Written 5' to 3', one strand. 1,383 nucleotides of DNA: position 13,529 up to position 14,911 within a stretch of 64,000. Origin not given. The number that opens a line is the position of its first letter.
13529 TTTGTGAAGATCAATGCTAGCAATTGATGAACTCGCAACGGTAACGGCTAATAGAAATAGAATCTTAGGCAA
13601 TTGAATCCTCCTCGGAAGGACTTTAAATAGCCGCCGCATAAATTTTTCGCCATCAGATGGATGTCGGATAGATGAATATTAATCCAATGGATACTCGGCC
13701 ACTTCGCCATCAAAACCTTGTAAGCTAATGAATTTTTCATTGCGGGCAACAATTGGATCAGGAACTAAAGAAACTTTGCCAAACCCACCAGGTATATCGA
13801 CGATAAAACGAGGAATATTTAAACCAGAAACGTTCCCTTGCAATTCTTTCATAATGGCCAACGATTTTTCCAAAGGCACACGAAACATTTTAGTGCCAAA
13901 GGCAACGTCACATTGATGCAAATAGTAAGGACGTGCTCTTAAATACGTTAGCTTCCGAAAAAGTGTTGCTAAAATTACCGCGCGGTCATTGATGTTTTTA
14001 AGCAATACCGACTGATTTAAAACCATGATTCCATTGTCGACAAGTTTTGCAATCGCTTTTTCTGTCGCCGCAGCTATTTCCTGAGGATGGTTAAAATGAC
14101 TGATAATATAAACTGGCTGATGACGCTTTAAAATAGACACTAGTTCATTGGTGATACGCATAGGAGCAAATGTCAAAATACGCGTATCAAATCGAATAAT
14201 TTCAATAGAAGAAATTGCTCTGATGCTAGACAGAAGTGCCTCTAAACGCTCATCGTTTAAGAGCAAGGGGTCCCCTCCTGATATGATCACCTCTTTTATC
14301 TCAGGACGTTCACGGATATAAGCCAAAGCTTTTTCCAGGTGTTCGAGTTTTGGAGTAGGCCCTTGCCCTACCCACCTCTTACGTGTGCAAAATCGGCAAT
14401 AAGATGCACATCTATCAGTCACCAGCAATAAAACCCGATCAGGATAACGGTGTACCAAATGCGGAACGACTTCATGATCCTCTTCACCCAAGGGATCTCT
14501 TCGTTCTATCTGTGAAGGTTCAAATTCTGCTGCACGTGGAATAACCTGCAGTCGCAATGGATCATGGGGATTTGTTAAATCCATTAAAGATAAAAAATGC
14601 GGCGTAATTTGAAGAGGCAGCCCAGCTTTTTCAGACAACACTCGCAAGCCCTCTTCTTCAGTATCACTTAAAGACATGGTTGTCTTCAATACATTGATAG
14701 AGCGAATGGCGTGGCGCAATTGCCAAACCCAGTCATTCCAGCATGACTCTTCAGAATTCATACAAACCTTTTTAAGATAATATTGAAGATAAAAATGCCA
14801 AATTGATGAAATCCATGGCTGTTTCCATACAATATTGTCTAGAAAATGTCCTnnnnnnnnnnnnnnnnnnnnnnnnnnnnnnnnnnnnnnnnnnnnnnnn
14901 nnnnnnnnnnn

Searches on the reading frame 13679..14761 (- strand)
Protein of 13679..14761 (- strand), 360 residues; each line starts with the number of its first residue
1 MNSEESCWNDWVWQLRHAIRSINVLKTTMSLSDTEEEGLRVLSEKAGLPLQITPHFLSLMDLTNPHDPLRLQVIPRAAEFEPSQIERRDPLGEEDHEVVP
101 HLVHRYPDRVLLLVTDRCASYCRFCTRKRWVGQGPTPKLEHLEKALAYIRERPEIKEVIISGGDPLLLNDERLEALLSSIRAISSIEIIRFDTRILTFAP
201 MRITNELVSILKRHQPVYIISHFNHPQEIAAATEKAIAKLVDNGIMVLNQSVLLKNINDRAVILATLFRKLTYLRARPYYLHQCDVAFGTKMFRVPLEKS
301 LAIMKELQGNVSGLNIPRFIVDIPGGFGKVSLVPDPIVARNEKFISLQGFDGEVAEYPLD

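Call 12: search_protein_families(library=pfam, proteins=[window:13679-14761:-], max_evalue=0.001)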
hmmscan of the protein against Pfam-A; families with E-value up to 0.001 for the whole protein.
window:13679-14761:- (360 aa): 3 families
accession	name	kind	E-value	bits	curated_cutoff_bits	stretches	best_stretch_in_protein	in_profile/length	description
PF04055.27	Radical_SAM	-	5.7e-11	43.3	29.5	1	113-259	2-156/166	Radical SAM superfamily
PF12544.13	LAM_C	-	6.8e-10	39.6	26.7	1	305-358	2-55/127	Lysine-2,3-aminomutase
PF13353.11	Fer4_12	-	4e-05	24.4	22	1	109-190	7-88/137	4Fe-4S single cluster domain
